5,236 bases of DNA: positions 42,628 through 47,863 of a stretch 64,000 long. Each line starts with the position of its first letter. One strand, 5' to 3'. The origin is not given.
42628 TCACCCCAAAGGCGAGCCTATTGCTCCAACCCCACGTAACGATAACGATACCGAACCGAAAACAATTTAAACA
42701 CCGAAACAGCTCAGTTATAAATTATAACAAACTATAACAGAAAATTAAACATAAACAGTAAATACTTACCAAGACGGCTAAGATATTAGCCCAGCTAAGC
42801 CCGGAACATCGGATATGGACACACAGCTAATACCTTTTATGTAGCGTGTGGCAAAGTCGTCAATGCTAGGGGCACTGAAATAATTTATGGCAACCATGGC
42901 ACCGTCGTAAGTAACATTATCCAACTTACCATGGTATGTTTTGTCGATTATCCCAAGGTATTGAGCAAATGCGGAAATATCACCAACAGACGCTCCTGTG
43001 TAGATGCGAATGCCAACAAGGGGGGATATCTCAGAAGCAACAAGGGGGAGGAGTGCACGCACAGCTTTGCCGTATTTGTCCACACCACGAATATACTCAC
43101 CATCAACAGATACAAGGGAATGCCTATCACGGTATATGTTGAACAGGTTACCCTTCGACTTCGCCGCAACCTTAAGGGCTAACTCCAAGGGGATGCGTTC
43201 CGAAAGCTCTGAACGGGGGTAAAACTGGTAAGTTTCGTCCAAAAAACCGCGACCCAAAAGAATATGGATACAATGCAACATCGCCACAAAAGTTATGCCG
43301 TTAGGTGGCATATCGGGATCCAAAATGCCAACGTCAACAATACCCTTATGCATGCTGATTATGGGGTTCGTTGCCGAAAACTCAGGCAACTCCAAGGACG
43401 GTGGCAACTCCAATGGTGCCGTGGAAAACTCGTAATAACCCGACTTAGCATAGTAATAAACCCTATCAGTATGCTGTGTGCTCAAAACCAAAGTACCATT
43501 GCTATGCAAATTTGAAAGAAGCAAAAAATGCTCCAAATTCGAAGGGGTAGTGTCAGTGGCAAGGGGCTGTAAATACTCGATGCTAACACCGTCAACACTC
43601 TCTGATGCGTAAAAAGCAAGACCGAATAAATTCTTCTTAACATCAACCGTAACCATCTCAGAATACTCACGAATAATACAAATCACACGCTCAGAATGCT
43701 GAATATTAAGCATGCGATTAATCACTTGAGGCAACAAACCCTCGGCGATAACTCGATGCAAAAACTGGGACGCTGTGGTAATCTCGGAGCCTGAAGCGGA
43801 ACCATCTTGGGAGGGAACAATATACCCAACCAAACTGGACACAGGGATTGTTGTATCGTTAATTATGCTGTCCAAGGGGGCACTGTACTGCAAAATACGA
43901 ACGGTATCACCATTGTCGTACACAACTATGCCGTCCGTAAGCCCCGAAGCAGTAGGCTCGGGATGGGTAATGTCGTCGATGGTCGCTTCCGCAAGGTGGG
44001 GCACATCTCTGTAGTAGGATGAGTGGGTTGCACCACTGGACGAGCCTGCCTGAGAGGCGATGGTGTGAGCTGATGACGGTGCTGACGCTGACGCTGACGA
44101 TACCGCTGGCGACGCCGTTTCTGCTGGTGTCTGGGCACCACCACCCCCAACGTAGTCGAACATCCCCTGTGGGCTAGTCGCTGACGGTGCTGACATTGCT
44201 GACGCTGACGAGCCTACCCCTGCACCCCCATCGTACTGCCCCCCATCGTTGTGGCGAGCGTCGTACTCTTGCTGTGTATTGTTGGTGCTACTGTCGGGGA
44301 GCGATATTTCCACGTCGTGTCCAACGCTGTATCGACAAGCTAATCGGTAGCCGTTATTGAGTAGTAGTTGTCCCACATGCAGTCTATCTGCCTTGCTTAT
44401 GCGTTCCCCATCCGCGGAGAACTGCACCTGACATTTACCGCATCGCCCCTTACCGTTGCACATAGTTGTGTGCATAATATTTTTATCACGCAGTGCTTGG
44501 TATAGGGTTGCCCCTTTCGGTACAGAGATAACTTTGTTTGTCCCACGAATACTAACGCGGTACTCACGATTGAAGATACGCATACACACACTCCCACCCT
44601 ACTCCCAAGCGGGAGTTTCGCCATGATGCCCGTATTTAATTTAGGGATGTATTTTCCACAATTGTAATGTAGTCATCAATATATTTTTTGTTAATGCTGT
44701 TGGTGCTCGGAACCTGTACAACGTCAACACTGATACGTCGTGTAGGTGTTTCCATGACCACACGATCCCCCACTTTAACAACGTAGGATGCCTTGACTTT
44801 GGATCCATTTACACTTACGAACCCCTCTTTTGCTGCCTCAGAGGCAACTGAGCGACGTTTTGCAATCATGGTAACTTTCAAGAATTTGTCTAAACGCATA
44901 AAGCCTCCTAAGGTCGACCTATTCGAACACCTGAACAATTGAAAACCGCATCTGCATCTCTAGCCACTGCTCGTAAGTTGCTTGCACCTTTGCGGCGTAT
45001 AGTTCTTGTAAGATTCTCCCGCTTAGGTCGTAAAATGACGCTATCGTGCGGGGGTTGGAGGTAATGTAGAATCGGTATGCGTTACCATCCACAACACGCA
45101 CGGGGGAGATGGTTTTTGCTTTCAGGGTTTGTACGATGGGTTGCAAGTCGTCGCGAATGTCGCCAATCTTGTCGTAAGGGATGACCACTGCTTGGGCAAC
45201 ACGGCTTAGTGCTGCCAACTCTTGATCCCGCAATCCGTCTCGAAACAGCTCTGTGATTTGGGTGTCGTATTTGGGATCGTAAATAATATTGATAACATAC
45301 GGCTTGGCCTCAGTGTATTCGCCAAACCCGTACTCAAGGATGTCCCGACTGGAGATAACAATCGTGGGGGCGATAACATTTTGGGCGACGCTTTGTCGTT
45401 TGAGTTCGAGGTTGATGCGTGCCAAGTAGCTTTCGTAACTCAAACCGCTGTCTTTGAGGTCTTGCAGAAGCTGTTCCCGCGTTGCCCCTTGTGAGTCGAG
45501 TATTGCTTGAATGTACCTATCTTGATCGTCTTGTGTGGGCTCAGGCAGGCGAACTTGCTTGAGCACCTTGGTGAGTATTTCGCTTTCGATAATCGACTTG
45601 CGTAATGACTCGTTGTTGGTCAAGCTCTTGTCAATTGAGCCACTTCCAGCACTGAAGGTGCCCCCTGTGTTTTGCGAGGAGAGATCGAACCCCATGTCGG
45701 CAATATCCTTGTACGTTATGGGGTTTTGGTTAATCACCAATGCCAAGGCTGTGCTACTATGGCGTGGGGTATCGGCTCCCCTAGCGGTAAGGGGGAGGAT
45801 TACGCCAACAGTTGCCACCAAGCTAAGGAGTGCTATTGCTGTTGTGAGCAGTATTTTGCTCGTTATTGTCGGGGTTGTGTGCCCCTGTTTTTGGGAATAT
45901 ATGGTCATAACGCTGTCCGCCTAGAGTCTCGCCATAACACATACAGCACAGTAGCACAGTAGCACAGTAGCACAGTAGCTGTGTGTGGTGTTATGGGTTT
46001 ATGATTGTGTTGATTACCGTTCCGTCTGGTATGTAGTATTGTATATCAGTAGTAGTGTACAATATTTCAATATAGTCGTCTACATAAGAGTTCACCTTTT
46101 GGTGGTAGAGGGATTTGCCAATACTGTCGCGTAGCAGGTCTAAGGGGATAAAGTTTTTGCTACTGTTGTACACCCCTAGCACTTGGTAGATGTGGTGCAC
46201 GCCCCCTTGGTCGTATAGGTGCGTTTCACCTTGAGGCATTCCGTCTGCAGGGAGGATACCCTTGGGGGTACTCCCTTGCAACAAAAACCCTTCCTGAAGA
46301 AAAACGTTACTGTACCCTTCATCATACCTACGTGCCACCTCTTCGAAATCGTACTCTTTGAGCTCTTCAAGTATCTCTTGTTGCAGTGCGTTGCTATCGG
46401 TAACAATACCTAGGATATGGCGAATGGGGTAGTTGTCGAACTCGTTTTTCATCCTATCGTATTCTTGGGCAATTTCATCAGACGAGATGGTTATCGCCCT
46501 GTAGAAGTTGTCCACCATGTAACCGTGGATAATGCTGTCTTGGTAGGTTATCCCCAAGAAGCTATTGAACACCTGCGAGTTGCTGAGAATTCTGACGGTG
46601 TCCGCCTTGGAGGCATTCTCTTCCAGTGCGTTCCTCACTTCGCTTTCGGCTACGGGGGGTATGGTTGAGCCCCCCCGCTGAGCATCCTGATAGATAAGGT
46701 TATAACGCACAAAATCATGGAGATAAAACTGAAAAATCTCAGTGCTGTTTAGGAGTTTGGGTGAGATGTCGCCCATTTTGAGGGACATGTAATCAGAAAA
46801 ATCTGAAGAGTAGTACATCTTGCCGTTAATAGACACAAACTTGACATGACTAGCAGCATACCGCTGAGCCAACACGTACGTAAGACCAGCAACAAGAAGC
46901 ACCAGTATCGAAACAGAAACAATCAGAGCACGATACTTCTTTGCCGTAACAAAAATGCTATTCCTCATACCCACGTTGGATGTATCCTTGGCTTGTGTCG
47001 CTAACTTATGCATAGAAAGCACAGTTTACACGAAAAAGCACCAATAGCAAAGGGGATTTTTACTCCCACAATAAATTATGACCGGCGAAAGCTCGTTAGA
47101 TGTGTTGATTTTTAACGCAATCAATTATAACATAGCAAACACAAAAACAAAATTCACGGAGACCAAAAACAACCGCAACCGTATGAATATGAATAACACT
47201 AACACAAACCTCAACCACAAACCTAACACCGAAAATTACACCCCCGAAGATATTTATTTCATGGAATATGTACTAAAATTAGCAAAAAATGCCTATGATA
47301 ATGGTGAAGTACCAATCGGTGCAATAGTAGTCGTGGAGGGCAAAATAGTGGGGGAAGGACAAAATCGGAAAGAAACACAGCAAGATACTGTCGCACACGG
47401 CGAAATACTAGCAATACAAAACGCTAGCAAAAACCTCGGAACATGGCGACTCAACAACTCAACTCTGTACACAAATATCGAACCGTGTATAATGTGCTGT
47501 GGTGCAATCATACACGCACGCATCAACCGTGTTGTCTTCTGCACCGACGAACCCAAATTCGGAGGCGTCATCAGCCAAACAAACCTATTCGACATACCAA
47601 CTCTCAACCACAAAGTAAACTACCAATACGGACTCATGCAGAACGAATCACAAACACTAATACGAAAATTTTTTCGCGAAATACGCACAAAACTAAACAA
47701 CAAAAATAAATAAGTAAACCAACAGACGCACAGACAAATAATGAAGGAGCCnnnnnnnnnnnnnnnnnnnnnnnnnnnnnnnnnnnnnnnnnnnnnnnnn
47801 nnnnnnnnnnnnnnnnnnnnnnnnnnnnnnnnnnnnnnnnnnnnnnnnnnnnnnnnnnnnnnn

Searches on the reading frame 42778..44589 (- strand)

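Call 63: search_protein_families(library=pfam, proteins=[window:42778-44589:-], max_evalue=0.001)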
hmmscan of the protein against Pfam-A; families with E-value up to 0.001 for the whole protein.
window:42778-44589:- (603 aa): 1 family
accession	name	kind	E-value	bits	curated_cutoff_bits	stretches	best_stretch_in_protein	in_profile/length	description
PF00111.32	Fer2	-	4.5e-06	27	21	1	14-86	3-73/77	2Fe-2S iron-sulfur cluster binding domain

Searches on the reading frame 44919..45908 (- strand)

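Call 4: search_protein_families(library=pfam, proteins=[window:44919-45908:-], max_evalue=0.1)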
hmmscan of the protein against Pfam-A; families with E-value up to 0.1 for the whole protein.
window:44919-45908:- (329 aa): 1 family
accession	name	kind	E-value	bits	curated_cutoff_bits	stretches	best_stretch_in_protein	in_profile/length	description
PF09312.16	SurA_N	-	0.0079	16.8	30.8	1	92-169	32-112/118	SurA N-terminal domain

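Call 5: search_protein_families(library=ncbifam, proteins=[window:44919-45908:-], max_evalue=0.1)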
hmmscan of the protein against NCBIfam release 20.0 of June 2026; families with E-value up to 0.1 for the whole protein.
window:44919-45908:- (329 aa): 1 family
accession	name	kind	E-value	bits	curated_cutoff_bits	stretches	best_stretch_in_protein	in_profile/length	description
NF008038.0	PRK10770.1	equivalog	0.0009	18.1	394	1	93-185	57-152/431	peptidylprolyl isomerase SurA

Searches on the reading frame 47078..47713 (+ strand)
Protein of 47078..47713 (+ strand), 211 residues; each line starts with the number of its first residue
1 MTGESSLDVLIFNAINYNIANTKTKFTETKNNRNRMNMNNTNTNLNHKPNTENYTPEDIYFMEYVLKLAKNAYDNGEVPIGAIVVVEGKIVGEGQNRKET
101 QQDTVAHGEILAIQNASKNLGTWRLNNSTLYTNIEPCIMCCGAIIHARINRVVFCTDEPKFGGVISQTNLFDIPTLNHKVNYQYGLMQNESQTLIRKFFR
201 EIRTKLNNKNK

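Call 4: search_protein_families(library=pfam, proteins=[window:47078-47713:+], max_evalue=0.1)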
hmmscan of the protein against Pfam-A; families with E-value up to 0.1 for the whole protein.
window:47078-47713:+ (211 aa): 5 families
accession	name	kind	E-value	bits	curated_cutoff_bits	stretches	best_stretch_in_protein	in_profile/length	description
PF14437.12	MafB19-deam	-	1.8e-39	135.3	27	1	61-203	6-142/142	MafB19-like deaminase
PF00383.29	dCMP_cyt_deam_1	-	1.1e-29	102.8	25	1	57-155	3-101/102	Cytidine and deoxycytidylate deaminase zinc-binding region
PF14439.12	Bd3614-deam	-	0.0013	19.1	38.5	1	82-170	13-102/113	Bd3614-like deaminase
PF18750.7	SNAD4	-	0.009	16.5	27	1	101-146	26-73/130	Secreted Novel AID/APOBEC-like Deaminase 4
PF03274.19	Foamy_BEL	-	0.015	15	24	1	127-184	168-225/301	Foamy virus BEL 1/2 protein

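Call 5: search_protein_families(library=ncbifam, proteins=[window:47078-47713:+], max_evalue=0.1)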
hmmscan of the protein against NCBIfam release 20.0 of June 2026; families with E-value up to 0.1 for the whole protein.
window:47078-47713:+ (211 aa): 5 families
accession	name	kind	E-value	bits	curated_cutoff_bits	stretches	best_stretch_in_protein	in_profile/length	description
NF008113.2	PRK10860.1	equivalog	2.2e-43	148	150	1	57-207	6-156/165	tRNA adenosine(34) deaminase TadA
TIGR00326.1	eubact_ribD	equivalog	2.3e-10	40.2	156.35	1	66-159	5-97/343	bifunctional diaminohydroxyphosphoribosylaminopyrimidine deaminase/5-amino-6-(5-phosphoribosylamino)uracil reductase RibD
NF008052.0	PRK10786.1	equivalog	7.9e-10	38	500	1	58-205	3-145/367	bifunctional diaminohydroxyphosphoribosylaminopyrimidine deaminase/5-amino-6-(5-phosphoribosylamino)uracil reductase RibD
NF041025.1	antiphage_deaminase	equivalog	4.4e-05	22.5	400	1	105-155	337-386/437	anti-phage dCTP deaminase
TIGR02571.1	ComEB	equivalog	0.0013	18.7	219.45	1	106-158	68-118/151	ComE operon protein 2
